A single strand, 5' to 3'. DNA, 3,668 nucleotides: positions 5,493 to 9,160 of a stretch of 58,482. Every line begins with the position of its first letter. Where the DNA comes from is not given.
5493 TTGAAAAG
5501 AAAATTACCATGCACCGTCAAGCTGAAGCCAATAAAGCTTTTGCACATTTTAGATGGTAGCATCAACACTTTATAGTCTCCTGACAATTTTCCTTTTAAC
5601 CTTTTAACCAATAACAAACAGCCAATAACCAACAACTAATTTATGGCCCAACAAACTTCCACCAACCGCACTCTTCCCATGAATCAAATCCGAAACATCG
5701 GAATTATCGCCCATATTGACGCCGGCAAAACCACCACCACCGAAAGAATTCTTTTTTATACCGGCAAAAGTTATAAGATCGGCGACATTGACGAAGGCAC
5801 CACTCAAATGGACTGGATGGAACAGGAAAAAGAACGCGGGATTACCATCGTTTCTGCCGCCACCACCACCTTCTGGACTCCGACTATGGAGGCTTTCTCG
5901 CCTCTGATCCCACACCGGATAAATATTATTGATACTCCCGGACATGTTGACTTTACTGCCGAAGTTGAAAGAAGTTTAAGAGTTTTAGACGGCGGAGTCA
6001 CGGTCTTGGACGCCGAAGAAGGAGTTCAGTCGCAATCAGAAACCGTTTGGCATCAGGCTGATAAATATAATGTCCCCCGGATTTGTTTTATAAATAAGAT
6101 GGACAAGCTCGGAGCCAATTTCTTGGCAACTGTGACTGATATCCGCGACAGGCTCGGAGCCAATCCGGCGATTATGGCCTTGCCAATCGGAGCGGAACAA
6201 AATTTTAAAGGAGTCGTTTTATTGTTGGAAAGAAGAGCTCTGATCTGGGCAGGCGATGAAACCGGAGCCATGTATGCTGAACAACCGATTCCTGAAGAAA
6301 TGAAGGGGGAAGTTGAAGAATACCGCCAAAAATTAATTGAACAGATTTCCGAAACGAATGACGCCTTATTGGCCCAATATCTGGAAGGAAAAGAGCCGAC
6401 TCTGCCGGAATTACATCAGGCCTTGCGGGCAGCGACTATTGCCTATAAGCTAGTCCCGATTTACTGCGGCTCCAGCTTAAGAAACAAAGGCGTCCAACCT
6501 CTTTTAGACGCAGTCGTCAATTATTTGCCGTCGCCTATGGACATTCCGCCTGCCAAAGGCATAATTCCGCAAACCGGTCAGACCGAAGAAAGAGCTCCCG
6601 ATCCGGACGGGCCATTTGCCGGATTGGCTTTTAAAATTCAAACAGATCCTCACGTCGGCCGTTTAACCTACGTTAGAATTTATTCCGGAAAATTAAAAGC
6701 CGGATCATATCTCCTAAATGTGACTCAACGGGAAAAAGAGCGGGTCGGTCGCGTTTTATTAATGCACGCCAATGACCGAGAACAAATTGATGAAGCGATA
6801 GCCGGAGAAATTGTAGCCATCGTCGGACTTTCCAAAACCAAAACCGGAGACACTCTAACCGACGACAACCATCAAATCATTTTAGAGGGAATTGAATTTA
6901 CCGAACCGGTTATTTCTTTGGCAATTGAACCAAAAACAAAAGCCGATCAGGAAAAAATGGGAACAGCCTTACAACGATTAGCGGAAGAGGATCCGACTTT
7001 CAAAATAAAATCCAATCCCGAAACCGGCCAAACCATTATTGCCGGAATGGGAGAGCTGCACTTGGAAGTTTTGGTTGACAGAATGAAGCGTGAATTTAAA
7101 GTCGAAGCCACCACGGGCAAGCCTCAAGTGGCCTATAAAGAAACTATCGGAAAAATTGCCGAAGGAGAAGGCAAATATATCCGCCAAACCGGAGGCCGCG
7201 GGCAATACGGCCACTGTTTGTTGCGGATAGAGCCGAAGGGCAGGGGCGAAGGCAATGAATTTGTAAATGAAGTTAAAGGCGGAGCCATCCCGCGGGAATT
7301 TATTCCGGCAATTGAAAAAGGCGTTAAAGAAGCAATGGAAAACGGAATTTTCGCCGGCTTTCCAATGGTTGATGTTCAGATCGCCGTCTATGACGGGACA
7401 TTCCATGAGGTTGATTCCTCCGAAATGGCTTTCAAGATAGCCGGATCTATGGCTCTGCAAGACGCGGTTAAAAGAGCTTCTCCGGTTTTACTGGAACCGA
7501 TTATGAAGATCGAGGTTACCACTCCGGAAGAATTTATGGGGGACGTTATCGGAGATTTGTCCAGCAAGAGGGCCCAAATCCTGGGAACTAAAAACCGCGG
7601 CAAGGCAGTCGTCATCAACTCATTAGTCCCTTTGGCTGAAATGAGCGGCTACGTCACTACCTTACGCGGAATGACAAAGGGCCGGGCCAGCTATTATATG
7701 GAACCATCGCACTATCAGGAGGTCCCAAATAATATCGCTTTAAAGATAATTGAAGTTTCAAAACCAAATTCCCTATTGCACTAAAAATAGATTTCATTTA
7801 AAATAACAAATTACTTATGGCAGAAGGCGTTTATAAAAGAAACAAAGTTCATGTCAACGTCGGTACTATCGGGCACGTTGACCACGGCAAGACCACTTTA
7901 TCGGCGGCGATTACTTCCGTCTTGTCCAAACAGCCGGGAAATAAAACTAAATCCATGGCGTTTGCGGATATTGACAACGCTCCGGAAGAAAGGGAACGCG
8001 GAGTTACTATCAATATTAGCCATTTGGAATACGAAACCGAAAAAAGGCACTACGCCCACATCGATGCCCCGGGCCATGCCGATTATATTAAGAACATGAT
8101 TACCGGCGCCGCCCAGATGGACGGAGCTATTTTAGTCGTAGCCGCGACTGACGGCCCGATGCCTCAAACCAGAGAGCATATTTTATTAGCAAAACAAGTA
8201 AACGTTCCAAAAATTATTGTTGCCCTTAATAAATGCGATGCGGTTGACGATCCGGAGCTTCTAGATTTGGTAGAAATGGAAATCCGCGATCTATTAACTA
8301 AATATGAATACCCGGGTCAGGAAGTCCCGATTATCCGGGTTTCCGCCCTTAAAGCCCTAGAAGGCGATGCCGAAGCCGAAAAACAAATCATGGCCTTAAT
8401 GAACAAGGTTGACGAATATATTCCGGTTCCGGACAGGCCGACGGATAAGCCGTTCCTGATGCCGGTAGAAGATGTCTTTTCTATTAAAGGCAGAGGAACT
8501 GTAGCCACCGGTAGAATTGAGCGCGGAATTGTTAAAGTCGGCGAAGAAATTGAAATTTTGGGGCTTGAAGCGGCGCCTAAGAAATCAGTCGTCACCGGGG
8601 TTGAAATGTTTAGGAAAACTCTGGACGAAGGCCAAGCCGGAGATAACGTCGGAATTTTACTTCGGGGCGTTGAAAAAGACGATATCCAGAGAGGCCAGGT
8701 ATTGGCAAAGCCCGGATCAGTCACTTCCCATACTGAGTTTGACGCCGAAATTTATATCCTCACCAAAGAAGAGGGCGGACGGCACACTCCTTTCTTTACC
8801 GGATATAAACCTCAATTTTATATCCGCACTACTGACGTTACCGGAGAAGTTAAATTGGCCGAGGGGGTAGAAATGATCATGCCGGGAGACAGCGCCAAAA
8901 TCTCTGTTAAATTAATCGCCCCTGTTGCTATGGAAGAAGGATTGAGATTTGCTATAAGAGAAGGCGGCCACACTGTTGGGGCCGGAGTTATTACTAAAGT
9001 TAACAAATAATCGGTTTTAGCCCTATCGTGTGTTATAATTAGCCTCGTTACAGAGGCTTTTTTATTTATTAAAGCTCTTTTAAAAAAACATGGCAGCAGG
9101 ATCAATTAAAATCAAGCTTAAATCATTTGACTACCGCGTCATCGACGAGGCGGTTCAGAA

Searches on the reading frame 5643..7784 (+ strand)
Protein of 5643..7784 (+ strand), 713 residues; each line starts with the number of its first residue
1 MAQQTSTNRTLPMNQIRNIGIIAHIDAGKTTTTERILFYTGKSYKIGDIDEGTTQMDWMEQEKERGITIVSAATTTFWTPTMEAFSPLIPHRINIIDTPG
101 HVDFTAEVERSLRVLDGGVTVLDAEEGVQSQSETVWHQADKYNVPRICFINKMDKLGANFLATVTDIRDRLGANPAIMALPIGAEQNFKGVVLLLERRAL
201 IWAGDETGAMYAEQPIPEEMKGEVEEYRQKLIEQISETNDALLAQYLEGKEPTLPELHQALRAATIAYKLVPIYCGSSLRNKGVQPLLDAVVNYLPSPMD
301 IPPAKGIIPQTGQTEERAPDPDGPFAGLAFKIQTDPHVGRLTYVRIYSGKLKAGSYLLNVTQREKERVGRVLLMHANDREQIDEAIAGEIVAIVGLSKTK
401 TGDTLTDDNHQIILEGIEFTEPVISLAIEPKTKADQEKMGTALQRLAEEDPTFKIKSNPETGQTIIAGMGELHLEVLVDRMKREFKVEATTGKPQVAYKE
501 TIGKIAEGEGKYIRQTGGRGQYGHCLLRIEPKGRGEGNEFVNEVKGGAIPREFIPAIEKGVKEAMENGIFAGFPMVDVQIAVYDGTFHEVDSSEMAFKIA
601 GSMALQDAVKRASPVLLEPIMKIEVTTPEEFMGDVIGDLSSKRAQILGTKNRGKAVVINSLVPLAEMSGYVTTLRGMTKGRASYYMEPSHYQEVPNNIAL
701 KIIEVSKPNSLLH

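Call 27: search_protein_families(library=pfam, proteins=[window:5643-7784:+], max_evalue=0.001)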
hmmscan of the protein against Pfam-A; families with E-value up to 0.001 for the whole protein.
window:5643-7784:+ (713 aa): 8 families
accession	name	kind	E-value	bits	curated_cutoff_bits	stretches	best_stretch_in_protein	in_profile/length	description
PF00009.33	GTP_EFTU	-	1.3e-61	207.9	26.5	1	15-297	2-188/188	Elongation factor Tu GTP binding domain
PF03764.24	EFG_IV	-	5.2e-47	159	24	1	494-612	1-120/121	Elongation factor G, domain IV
PF14492.12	EFG_III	-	1.8e-34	118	27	1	419-493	1-75/75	Elongation Factor G, domain III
PF00679.30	EFG_C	-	1.3e-28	99.2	27.9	1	615-699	1-86/89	Elongation factor G C-terminus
PF22042.2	EF-G_D2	-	5.1e-23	81.4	27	1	324-407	1-83/84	Elongation factor G domain 2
PF03144.31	GTP_EFTU_D2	-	8.1e-18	65.1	30.3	1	339-406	1-73/73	Elongation factor Tu domain 2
PF16658.11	RF3_C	-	3.6e-07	30.5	40.1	1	427-501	14-88/132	Class II release factor RF3, C-terminal domain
PF01926.29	MMR_HSR1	-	9.3e-06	26.2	21.9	0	19-152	2-113/113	50S ribosome-binding GTPase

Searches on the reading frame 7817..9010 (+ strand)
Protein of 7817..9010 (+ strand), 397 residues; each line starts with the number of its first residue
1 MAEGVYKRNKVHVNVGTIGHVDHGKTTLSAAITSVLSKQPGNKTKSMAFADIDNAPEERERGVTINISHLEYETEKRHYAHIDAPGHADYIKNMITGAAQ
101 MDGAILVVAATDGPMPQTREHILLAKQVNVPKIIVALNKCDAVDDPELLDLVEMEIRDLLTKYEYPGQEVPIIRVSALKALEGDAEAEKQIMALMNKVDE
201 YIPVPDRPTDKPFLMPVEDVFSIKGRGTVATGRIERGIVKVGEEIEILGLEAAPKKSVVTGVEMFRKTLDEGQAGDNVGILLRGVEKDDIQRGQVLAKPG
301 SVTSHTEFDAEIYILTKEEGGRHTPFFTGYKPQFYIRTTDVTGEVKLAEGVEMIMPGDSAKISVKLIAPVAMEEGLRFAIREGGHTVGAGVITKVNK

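Call 27: search_protein_families(library=pfam, proteins=[window:7817-9010:+], max_evalue=0.001)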
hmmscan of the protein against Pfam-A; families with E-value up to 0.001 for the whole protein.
window:7817-9010:+ (397 aa): 4 families
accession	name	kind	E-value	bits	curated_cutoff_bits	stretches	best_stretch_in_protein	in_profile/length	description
PF00009.33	GTP_EFTU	-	2.9e-63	213.3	26.5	1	11-203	2-187/188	Elongation factor Tu GTP binding domain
PF03143.23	GTP_EFTU_D3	-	1.6e-38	131.7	27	1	301-395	1-105/106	Elongation factor Tu C-terminal domain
PF03144.31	GTP_EFTU_D2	-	7.6e-21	74.8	30.3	1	227-297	1-73/73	Elongation factor Tu domain 2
PF01926.29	MMR_HSR1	-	0.00037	21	21.9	0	15-139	2-113/113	50S ribosome-binding GTPase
